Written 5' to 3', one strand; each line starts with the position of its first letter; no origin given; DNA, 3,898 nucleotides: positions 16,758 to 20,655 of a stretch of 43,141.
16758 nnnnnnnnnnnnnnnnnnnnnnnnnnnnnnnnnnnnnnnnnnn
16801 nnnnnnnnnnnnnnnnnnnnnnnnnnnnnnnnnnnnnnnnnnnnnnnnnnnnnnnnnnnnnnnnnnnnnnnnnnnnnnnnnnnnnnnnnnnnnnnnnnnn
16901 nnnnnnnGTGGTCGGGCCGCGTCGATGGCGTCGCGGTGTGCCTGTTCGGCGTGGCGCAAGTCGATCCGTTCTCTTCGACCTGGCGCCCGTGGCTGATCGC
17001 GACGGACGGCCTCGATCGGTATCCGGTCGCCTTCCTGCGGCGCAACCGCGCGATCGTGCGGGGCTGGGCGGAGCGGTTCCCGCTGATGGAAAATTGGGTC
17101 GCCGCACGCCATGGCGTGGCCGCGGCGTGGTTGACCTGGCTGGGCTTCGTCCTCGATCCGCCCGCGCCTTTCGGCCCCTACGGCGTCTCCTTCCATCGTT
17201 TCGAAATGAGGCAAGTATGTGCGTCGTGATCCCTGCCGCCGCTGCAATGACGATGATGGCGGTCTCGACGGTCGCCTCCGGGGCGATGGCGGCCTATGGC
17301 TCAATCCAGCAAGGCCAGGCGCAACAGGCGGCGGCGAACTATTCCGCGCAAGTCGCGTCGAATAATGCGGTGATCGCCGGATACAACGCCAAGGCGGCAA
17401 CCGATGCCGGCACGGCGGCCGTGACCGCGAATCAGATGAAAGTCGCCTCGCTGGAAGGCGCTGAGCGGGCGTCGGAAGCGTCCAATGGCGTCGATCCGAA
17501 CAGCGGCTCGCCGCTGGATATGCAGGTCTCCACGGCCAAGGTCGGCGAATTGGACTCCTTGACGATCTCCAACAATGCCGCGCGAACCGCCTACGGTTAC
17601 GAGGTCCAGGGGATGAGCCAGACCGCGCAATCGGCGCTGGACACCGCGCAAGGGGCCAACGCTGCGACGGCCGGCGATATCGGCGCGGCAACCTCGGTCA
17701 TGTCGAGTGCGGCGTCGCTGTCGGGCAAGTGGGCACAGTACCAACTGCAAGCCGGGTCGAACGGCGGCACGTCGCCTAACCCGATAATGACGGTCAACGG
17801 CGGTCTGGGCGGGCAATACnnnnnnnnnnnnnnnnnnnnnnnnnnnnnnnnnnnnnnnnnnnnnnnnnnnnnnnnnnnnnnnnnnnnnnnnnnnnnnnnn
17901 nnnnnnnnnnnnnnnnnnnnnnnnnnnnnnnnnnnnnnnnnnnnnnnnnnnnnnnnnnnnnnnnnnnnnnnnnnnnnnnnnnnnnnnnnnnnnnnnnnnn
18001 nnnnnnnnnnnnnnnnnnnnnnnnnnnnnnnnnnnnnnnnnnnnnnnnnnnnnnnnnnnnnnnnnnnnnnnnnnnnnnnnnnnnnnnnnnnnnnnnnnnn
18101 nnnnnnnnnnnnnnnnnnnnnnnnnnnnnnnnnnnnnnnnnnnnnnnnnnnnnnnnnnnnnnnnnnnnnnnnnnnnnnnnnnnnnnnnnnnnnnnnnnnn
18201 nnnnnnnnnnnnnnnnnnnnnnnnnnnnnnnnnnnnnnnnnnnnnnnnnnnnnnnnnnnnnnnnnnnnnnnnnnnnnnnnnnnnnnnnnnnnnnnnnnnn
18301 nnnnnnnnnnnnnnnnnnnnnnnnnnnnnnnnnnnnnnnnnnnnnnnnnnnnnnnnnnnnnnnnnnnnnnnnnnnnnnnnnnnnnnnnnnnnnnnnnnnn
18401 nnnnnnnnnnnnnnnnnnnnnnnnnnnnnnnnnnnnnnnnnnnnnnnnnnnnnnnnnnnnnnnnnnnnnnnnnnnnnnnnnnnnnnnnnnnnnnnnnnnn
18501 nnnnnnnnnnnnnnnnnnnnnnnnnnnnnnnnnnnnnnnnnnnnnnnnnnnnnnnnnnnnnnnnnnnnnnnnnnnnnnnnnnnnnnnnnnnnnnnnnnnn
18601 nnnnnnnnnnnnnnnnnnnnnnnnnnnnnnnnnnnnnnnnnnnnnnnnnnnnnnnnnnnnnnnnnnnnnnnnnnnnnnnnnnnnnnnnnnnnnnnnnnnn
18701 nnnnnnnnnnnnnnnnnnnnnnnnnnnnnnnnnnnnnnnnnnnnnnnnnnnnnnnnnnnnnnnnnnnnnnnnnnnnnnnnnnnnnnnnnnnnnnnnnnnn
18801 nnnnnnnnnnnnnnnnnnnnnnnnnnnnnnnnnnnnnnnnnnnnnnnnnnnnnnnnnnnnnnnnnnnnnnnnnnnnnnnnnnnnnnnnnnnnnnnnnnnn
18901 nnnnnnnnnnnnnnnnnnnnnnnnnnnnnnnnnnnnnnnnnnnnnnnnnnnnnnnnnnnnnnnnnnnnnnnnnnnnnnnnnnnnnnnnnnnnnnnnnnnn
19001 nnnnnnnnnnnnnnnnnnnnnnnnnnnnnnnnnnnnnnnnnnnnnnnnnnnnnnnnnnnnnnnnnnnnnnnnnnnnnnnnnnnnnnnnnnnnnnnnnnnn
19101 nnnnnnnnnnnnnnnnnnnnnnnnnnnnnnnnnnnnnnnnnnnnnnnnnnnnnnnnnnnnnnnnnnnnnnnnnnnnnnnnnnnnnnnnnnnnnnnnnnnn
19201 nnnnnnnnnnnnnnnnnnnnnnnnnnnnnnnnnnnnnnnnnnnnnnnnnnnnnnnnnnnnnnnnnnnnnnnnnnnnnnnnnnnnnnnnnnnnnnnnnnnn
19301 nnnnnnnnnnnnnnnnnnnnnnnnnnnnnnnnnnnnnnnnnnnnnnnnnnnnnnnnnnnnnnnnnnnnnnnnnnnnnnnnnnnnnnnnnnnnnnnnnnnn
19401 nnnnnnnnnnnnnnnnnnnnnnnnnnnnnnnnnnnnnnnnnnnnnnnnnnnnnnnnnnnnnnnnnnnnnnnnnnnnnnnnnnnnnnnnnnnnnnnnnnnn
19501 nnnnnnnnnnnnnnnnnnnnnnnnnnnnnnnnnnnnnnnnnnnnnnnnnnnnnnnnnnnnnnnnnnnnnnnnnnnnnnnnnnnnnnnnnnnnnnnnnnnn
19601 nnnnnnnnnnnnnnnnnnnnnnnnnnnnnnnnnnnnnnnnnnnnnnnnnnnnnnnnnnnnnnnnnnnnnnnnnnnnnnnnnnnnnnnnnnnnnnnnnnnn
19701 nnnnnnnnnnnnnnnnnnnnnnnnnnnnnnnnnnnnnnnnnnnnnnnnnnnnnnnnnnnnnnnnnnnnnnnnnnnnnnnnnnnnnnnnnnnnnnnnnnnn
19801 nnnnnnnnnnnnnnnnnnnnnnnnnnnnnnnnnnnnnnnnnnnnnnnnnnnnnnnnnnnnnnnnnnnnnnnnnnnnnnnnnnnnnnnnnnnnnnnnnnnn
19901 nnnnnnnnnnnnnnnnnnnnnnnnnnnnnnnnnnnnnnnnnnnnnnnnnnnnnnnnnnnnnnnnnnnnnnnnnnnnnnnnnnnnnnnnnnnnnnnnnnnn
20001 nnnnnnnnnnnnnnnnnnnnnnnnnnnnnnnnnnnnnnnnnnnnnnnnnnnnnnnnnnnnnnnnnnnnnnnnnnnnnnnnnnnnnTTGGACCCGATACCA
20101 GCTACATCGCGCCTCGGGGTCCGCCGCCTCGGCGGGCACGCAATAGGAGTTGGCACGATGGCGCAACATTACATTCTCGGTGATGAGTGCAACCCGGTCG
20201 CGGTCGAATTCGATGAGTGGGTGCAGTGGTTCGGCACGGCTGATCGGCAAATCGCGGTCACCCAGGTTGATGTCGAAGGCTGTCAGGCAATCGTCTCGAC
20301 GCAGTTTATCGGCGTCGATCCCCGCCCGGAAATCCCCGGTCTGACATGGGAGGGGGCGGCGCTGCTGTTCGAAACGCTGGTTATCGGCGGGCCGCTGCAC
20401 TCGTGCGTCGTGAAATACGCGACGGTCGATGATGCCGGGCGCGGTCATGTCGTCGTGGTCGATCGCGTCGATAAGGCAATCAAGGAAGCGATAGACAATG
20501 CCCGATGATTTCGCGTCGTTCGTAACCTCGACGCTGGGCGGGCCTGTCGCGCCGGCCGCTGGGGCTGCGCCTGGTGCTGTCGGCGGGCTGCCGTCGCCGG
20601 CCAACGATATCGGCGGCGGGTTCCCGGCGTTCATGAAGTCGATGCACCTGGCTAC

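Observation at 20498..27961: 2487-aa polyvalent virion protein carrying a PARP-like ART module with an Asn at the catalytic Glu position and an HExxH peptidase-like motif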

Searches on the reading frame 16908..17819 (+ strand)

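Call 8: search_protein_families(library=phrogs, proteins=[window:16908-17819:+], max_evalue=0.001)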
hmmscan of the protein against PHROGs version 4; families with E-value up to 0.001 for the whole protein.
window:16908-17819:+ (304 aa): 1 family
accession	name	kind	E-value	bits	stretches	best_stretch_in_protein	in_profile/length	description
phrog_418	-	head and packaging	1e-21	78.7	1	111-279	6-157/166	internal virion protein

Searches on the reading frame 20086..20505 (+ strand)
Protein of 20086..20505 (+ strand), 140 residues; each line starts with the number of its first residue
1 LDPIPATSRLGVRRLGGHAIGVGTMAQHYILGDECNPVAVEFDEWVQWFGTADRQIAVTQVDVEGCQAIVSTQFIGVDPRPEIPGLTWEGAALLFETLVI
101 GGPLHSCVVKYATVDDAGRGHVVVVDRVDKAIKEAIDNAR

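Call 8: search_protein_families(library=phrogs, proteins=[window:20086-20505:+], max_evalue=0.001)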
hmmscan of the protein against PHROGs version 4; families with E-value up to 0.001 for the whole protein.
window:20086-20505:+ (140 aa): 0 families

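Call 89: search_protein_families(library=pfam, proteins=[window:20158-20505:+], max_evalue=0.01)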
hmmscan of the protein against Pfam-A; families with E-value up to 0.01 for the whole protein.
window:20158-20505:+ (116 aa): 0 families
